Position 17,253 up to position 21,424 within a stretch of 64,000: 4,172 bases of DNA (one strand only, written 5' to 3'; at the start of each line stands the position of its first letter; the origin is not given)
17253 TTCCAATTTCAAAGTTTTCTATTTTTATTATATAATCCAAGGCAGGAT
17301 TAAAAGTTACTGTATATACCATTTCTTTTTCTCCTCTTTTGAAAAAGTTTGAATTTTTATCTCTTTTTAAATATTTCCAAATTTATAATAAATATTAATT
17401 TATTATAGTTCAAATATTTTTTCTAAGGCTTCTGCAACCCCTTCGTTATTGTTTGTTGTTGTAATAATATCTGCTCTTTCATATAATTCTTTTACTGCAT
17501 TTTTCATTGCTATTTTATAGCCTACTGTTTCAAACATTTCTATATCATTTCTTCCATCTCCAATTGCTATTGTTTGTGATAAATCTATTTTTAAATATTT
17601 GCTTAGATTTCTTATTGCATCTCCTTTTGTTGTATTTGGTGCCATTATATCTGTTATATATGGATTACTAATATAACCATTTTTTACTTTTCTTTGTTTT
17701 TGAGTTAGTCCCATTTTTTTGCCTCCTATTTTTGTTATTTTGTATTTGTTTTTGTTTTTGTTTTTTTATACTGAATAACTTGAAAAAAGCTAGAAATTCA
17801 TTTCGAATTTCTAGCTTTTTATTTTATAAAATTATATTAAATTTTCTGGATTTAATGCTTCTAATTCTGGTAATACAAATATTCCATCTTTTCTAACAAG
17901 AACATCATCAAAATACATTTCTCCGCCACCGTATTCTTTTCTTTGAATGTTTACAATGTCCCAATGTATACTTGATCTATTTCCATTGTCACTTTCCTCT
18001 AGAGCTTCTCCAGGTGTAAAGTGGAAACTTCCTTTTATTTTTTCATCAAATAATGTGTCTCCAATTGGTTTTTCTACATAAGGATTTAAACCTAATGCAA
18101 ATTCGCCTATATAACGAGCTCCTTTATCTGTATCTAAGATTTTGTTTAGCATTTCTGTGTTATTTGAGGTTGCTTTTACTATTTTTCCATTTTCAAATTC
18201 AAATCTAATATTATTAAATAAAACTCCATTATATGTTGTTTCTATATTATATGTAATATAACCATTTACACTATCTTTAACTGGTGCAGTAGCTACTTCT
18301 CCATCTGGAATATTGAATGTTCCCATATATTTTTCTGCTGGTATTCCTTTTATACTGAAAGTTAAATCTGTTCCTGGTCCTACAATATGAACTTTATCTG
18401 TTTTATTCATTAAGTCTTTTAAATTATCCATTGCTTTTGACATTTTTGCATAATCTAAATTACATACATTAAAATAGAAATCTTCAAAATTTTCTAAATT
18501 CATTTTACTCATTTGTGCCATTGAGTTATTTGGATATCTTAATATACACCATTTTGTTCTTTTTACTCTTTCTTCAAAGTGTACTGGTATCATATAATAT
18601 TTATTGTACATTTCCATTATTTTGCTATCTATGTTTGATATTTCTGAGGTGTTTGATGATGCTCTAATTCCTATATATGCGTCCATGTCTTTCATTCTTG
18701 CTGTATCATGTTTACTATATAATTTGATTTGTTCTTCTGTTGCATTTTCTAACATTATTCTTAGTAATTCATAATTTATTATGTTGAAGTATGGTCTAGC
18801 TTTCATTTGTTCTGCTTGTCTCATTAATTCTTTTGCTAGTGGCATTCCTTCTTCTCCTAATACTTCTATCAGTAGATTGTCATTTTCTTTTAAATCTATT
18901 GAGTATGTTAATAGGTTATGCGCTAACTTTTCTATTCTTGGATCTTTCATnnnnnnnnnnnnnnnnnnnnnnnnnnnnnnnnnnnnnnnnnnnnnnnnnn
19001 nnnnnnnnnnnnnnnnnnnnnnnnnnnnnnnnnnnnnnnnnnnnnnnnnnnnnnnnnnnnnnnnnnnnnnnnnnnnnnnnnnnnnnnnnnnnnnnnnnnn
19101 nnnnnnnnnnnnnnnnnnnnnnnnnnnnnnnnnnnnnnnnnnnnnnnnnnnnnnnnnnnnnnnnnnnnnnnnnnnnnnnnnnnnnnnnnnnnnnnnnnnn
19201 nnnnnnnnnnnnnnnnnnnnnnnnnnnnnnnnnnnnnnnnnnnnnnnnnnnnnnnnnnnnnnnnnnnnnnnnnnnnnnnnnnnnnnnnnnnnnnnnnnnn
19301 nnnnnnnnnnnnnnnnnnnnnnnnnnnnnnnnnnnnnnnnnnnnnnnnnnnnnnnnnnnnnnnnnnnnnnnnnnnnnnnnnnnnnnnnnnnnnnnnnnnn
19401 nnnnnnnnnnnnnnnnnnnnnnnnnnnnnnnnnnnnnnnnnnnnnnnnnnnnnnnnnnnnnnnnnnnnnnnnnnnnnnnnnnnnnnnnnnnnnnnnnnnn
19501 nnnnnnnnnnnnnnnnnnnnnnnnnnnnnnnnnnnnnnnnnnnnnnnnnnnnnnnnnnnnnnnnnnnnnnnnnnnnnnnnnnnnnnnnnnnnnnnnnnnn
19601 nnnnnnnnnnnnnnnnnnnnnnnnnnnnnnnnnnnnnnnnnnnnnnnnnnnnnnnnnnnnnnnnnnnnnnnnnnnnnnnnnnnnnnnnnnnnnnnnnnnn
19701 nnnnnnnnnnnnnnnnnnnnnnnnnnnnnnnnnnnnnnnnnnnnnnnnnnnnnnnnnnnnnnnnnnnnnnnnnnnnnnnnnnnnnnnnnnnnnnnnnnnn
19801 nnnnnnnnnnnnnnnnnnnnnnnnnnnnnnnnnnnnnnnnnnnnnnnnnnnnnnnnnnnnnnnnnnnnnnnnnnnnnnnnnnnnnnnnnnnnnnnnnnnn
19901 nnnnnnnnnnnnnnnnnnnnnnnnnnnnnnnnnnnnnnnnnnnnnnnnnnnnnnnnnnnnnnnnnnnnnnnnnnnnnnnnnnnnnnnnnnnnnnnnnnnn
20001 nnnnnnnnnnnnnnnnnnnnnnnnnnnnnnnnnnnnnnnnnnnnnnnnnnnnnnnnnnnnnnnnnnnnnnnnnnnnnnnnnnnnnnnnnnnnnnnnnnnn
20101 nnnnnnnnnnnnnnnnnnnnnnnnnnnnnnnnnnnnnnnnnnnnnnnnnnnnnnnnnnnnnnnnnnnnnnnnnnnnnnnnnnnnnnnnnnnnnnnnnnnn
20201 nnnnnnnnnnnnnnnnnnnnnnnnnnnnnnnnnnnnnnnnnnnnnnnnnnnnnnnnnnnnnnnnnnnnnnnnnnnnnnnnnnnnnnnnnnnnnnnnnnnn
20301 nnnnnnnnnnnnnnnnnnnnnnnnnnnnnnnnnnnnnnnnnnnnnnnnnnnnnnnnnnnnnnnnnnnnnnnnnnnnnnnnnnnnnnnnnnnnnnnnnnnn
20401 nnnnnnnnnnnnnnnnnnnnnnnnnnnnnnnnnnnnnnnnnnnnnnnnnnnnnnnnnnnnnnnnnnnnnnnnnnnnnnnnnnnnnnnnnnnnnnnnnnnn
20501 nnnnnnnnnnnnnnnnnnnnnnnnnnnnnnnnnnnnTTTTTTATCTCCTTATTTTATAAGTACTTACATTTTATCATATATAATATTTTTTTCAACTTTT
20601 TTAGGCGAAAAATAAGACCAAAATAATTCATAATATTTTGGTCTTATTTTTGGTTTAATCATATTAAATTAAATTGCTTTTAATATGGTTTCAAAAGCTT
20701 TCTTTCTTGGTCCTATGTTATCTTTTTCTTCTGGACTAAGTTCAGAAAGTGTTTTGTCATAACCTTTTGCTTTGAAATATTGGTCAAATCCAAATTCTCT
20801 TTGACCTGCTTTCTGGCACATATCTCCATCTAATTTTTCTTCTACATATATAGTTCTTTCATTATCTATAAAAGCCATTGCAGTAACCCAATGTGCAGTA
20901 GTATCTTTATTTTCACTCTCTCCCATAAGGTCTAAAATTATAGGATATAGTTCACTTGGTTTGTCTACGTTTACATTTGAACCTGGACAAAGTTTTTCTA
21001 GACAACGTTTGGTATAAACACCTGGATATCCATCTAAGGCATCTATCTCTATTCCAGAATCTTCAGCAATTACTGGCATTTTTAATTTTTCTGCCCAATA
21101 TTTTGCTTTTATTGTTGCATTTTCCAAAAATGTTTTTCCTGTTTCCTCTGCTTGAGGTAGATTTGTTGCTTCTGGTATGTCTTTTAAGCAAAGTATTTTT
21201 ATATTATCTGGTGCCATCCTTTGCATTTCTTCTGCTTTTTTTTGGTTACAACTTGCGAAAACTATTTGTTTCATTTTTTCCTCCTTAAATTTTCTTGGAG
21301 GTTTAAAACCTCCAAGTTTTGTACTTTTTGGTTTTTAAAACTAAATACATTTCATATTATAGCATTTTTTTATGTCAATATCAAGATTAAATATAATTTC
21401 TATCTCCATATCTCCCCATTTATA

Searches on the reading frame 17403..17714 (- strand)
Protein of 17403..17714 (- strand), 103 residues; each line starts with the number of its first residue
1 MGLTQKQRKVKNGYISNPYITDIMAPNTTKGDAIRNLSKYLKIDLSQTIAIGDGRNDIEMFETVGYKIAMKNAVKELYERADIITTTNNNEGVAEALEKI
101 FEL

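Call 13: search_protein_families(library=pfam, proteins=[window:17403-17714:-], max_evalue=1)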
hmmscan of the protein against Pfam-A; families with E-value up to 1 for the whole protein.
window:17403-17714:- (103 aa): 9 families
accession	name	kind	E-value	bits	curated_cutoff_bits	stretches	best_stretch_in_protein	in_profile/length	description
PF08282.18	Hydrolase_3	-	1.1e-30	107.6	20.9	1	12-97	170-255/255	haloacid dehalogenase-like hydrolase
PF05116.19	S6PP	-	3.2e-10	40.5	20.3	1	6-96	143-241/247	Sucrose-6F-phosphate phosphohydrolase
PF00702.32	Hydrolase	-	0.00031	21.6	26.4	1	25-65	151-191/191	haloacid dehalogenase-like hydrolase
PF12710.13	HAD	-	0.012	16.5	27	1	32-62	157-189/189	haloacid dehalogenase-like hydrolase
PF13419.12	HAD_2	-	0.026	15.1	23.8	1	32-69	139-176/178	Haloacid dehalogenase-like hydrolase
PF13242.12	Hydrolase_like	-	0.054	13.9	22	1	36-68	12-45/75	HAD-hyrolase-like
PF14336.11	GLUCM-like_C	-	0.1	12.5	27.9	1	43-62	176-194/291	D-glutamate cyclase-like, C-terminal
PF13549.11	ATP-grasp_5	-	0.11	12.3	27.6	1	35-100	16-84/221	ATP-grasp domain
PF21141.3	T6PP_C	-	0.15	11.7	26.7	1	27-64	185-225/267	Trehalose-6-phosphate phosphatase, C-terminal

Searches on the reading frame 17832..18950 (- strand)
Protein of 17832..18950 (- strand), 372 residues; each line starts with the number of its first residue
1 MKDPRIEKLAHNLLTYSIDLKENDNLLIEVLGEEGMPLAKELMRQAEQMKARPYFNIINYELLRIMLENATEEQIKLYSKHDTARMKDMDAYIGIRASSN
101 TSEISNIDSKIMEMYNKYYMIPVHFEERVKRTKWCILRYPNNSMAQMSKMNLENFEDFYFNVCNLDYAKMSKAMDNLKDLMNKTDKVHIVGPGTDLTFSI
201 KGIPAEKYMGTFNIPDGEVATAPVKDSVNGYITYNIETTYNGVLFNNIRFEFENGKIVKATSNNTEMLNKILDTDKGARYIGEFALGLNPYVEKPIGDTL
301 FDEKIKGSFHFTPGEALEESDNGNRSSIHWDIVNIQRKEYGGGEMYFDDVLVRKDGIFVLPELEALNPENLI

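Call 13: search_protein_families(library=pfam, proteins=[window:17832-18950:-], max_evalue=1)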
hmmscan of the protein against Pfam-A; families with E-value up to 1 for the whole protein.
window:17832-18950:- (372 aa): 3 families
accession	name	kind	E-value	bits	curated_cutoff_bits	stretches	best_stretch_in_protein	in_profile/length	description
PF02073.20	Peptidase_M29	-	3e-52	178.3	27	1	3-338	2-386/406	Thermophilic metalloprotease (M29)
PF08581.15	Tup_N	-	0.086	13.6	28.7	1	89-133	26-70/77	Tup N-terminal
PF16533.10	SOAR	-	0.12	12.8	25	1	93-131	51-89/101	STIM1 Orai1-activating region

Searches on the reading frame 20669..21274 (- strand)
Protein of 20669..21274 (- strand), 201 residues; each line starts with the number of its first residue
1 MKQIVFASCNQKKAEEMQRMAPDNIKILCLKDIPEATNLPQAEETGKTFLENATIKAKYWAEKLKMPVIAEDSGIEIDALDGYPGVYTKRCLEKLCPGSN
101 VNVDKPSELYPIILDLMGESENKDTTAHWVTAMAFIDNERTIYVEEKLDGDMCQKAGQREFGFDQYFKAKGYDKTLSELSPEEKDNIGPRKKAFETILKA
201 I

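Call 13: search_protein_families(library=pfam, proteins=[window:20669-21274:-], max_evalue=1)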
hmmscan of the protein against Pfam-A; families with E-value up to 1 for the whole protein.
window:20669-21274:- (201 aa): 1 family
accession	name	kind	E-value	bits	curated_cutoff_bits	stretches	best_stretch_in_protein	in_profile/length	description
PF01725.21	Ham1p_like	-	1.2e-44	152.8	22.5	1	4-199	1-185/186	Ham1 family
